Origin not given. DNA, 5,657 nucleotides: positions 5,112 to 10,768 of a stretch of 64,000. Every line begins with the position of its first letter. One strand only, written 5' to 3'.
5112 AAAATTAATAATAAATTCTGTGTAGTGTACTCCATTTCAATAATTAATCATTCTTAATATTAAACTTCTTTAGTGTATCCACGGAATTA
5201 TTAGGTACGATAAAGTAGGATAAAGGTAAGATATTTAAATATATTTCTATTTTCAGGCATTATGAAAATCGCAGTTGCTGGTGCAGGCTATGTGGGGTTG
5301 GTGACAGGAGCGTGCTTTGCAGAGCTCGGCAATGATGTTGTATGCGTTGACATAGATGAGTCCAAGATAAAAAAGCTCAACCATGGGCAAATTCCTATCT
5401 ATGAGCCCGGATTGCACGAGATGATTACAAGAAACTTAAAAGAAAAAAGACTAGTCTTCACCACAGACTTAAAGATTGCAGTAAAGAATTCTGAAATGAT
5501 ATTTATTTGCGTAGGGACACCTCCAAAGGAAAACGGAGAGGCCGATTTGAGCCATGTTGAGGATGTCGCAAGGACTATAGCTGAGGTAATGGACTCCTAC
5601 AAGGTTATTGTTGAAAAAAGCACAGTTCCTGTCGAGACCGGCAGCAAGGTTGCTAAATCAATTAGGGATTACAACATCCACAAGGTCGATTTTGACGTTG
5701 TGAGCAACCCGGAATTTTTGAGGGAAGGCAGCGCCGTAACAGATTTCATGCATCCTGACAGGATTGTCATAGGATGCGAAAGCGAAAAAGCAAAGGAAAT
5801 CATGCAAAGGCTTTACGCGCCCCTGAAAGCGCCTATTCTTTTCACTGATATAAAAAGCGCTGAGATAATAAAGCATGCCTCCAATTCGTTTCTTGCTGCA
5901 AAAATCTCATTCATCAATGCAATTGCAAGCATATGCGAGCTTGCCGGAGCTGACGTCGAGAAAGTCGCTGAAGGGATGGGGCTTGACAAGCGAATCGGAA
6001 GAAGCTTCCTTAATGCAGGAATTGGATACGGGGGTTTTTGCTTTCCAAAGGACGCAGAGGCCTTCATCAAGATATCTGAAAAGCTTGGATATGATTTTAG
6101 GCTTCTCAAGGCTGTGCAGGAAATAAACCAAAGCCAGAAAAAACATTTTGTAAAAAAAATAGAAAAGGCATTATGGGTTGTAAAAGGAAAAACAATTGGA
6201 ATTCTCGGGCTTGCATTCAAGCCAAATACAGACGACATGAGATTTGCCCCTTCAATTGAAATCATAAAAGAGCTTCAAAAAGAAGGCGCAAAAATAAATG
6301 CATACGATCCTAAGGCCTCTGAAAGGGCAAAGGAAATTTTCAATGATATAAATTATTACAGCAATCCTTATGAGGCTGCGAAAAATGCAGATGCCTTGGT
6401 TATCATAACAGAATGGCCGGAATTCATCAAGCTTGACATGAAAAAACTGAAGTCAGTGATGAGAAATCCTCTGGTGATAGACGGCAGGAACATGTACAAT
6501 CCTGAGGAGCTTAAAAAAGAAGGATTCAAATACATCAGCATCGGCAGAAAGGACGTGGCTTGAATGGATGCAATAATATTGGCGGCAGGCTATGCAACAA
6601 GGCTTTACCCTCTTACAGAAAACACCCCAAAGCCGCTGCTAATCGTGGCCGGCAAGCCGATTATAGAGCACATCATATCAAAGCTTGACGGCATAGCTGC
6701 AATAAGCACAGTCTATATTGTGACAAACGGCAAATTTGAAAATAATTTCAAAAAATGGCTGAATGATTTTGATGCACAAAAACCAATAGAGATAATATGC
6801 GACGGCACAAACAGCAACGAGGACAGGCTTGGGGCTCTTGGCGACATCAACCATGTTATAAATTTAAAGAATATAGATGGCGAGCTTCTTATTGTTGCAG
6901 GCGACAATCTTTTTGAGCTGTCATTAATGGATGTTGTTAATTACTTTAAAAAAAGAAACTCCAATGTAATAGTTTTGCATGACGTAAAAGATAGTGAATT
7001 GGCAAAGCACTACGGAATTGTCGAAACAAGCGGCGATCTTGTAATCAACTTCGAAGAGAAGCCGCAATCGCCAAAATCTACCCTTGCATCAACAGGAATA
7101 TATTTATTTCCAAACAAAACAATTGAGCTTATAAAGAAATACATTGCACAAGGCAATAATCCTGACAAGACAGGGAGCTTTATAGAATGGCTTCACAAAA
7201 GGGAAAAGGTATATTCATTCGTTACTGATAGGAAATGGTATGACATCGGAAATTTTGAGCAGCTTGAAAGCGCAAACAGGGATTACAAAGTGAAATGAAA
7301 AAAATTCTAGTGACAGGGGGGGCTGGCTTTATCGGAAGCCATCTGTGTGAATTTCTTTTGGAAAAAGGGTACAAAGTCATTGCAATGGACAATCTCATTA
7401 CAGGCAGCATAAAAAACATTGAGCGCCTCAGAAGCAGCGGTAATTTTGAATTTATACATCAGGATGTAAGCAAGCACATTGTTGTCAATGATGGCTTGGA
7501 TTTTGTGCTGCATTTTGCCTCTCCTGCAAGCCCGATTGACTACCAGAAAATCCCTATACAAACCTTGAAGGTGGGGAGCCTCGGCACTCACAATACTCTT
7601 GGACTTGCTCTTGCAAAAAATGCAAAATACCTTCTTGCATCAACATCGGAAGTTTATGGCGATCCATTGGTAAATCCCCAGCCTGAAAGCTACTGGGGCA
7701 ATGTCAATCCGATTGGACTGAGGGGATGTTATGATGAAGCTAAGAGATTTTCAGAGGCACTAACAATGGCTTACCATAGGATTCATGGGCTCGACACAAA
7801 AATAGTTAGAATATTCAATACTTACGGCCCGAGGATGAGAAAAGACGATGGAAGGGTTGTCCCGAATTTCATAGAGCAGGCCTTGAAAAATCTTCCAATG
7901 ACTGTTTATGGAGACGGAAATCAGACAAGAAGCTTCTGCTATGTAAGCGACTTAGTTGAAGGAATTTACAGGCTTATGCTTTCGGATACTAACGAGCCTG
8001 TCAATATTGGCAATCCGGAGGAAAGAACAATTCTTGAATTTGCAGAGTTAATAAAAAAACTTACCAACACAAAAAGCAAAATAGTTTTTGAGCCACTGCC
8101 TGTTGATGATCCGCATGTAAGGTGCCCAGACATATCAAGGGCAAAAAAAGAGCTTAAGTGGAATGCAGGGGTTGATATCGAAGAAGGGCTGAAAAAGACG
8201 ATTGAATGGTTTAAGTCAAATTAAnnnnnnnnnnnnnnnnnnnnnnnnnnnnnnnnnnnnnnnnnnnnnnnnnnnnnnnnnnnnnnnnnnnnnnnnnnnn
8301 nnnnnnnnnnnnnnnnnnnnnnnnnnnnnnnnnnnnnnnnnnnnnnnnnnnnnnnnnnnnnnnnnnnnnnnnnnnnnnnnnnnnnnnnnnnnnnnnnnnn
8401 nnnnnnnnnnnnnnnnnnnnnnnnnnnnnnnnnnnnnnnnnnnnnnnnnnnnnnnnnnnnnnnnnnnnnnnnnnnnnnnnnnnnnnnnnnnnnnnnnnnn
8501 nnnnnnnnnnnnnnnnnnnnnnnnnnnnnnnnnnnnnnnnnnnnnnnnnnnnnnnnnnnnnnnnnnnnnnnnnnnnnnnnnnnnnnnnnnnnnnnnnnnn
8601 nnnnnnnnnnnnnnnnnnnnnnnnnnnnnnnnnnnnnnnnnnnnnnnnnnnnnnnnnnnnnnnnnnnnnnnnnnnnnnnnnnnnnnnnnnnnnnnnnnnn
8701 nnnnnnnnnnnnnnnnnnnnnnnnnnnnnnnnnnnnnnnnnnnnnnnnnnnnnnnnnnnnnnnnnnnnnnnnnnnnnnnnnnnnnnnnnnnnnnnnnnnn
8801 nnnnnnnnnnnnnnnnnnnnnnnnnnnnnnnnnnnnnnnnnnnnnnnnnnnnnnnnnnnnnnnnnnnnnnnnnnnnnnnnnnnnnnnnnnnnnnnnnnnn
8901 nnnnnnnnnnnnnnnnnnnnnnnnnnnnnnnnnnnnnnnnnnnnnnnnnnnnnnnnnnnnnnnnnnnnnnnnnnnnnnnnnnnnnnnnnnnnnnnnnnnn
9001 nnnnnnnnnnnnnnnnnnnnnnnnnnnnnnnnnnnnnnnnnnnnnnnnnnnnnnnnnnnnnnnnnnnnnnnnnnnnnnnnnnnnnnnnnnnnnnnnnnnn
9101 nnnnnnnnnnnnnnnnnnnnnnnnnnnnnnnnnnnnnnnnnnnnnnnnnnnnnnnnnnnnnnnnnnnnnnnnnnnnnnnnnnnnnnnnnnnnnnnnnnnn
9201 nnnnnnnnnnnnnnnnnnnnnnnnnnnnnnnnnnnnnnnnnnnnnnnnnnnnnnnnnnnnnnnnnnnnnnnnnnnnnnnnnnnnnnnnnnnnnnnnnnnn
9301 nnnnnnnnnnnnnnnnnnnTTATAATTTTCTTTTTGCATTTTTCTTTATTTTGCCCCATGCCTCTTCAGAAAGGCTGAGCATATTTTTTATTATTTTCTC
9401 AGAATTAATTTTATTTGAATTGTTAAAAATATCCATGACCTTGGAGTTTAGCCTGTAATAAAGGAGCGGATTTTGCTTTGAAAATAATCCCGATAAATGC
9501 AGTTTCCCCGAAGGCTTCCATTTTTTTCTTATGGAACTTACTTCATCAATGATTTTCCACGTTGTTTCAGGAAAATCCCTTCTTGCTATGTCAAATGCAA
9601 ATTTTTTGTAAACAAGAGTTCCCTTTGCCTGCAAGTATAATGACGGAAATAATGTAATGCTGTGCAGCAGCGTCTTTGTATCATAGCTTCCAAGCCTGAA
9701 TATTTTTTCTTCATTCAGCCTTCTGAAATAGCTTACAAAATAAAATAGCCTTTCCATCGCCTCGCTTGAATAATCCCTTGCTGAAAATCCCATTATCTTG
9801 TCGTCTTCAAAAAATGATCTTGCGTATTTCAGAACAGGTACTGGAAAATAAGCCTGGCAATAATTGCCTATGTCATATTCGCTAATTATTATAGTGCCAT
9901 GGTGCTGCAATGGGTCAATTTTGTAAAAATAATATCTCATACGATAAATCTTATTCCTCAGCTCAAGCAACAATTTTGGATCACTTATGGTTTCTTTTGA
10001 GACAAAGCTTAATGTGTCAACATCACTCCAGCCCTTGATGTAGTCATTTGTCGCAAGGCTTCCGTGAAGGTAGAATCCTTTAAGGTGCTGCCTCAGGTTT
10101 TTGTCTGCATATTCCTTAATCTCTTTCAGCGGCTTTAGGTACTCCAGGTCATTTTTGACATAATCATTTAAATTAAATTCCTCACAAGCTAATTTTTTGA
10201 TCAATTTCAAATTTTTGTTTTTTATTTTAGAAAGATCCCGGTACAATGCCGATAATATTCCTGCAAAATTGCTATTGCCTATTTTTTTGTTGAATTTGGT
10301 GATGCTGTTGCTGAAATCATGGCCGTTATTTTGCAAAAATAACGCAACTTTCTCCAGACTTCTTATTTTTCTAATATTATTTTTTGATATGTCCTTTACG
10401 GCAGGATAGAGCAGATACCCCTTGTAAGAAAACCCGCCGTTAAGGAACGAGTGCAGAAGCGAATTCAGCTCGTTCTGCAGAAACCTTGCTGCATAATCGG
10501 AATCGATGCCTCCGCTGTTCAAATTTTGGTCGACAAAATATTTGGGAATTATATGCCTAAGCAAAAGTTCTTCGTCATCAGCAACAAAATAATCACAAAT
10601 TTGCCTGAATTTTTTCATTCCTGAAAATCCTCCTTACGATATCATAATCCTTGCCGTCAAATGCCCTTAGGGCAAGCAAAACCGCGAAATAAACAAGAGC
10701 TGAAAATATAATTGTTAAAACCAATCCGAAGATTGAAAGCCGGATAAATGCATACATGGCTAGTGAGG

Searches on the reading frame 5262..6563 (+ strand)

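Call 20: search_protein_families(library=pfam, proteins=[window:5262-6563:+])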
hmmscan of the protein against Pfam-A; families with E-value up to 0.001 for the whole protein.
window:5262-6563:+ (433 aa): 7 families
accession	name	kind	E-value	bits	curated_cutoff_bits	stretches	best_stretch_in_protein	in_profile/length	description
PF03721.20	UDPG_MGDP_dh_N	-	4.3e-72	242.1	27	1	1-184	1-187/187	UDP-glucose/GDP-mannose dehydrogenase family, NAD binding domain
PF03720.21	UDPG_MGDP_dh_C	-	3.9e-38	130.4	30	1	313-414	1-103/103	UDP-glucose/GDP-mannose dehydrogenase family, UDP binding domain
PF00984.24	UDPG_MGDP_dh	-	8.8e-35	119.1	25.4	1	198-290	1-93/94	UDP-glucose/GDP-mannose dehydrogenase family, central domain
PF03446.21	NAD_binding_2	-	6.8e-08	33.1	21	1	2-150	1-123/161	NAD binding domain of 6-phosphogluconate dehydrogenase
PF02558.23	ApbA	-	0.00012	22.1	22.2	1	3-84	1-74/150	Ketopantoate reductase PanE/ApbA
PF00070.33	Pyr_redox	-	0.0005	21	22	0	2-32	1-31/82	Pyridine nucleotide-disulphide oxidoreductase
PF03807.23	F420_oxidored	-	0.00064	20.7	21.6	0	334-407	14-90/94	NADP oxidoreductase coenzyme F420-dependent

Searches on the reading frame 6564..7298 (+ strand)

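Call 20: search_protein_families(library=pfam, proteins=[window:6564-7298:+])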
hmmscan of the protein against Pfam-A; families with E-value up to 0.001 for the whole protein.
window:6564-7298:+ (244 aa): 3 families
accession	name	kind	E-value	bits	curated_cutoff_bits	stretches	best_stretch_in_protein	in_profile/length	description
PF00483.29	NTP_transferase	-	2.3e-41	142.4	21.2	1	3-242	2-243/245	Nucleotidyl transferase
PF12804.13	NTP_transf_3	-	5.7e-09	36.8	27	1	3-117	1-98/160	MobA-like NTP transferase domain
PF01128.25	IspD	-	3.4e-06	27.4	27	1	2-91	2-84/221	2-C-methyl-D-erythritol 4-phosphate cytidylyltransferase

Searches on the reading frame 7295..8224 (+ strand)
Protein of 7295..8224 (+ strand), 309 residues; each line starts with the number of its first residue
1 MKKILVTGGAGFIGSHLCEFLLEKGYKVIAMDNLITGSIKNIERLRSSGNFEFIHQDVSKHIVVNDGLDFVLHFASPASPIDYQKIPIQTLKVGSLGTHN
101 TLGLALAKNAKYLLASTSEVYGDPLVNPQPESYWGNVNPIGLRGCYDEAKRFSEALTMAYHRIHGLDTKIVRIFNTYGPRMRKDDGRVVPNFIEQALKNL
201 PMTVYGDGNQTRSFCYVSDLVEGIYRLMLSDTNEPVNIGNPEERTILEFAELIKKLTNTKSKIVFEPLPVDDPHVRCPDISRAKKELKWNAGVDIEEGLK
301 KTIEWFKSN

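Call 20: search_protein_families(library=pfam, proteins=[window:7295-8224:+])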
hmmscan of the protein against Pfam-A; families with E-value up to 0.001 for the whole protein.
window:7295-8224:+ (309 aa): 7 families
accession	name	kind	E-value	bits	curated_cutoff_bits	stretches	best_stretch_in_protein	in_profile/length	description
PF16363.11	GDP_Man_Dehyd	-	5.4e-51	174.5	27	1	5-302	1-332/332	GDP-mannose 4,6 dehydratase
PF01370.27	Epimerase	-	2.5e-48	165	20.9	1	4-239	1-240/240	NAD dependent epimerase/dehydratase family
PF01073.25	3Beta_HSD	-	1.9e-11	44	22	1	5-221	1-222/280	3-beta hydroxysteroid dehydrogenase/isomerase family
PF02719.21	Polysacc_synt_2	-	2.6e-07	30.6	20.2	0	4-112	1-122/293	Polysaccharide biosynthesis protein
PF04321.23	RmlD_sub_bind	-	1e-05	25.2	27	1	3-262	2-236/287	RmlD substrate binding domain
PF00106.31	adh_short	-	3.3e-05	23.9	26.6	1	2-67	1-67/195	short chain dehydrogenase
PF07993.18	NAD_binding_4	-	0.00016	21.4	20.1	0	6-28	1-23/258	Male sterility protein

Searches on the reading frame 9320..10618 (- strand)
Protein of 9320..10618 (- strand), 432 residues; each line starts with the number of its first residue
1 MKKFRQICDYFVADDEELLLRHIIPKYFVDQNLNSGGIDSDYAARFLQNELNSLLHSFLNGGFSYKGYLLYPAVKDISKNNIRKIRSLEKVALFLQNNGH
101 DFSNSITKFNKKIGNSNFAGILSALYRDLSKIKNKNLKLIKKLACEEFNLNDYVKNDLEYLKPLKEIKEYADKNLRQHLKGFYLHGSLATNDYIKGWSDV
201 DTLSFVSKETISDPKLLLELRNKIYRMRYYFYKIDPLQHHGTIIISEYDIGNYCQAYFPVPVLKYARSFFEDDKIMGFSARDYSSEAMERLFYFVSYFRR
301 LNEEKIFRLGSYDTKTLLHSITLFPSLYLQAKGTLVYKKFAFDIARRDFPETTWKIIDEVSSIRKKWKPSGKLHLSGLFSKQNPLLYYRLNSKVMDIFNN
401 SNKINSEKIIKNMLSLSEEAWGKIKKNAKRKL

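Call 21: search_protein_families(library=pfam, proteins=[window:9320-10618:-])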
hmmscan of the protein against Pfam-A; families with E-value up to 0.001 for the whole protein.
window:9320-10618:- (432 aa): 1 family
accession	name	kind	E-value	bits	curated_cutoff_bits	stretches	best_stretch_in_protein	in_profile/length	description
PF01909.29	NTP_transf_2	-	0.00017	22.3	21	1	165-210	2-44/93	Nucleotidyltransferase domain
